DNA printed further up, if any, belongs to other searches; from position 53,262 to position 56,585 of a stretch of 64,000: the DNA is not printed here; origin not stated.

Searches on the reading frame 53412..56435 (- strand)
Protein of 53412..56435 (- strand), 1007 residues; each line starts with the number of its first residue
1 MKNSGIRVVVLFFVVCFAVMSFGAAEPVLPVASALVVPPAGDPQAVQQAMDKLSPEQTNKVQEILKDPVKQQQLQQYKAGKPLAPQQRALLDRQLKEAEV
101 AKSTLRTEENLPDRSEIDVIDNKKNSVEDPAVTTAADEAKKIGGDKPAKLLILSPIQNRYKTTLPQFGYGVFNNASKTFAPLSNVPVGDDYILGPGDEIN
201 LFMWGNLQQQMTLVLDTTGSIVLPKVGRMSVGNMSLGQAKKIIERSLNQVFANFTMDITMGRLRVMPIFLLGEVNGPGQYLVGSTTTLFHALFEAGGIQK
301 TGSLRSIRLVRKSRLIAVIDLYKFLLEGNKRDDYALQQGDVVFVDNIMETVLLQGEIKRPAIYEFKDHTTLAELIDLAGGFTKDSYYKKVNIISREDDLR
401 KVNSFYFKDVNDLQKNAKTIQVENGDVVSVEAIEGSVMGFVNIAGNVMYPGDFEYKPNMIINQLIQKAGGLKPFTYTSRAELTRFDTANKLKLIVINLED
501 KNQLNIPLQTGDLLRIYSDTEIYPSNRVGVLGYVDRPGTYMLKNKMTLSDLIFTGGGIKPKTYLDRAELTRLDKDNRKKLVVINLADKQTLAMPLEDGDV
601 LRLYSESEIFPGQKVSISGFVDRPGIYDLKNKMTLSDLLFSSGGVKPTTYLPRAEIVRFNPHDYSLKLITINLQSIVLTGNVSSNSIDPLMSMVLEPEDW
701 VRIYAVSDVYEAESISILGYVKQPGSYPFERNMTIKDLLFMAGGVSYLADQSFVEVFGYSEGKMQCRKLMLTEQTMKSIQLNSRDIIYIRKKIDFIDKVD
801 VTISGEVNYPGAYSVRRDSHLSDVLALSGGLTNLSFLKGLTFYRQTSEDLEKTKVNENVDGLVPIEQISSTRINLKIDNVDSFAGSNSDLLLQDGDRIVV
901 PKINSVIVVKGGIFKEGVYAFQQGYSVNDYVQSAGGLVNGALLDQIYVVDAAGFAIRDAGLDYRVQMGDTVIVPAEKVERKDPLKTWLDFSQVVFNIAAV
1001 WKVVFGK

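Call 22: search_protein_families(library=ncbifam, proteins=[window:53412-56435:-], max_evalue=1e-10)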
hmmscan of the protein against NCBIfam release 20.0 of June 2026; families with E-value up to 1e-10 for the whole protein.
window:53412-56435:- (1007 aa): 5 families
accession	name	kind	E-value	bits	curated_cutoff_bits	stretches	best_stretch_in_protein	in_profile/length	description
TIGR03028.1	EpsE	equivalog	1.9e-58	197.7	262.65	2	190-398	1-212/239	polysaccharide export protein EpsE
TIGR03027.2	pepcterm_export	equivalog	1.2e-45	155.2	180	1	190-346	2-166/169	XrtA/PEP-CTERM system exopolysaccharide export protein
NF011658.0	PRK15078.1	subfamily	1.8e-22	79.7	333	1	216-386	121-293/380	polysaccharide export protein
NF045978.1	ComEA_MAG0490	equivalog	1.2e-19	70.6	98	0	714-743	42-71/162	MAG0490 family ComEA-like DNA-binding protein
NF041843.1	EpsY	equivalog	3.1e-19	69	320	0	187-344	49-210/211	exopolysaccharide export protein EpsY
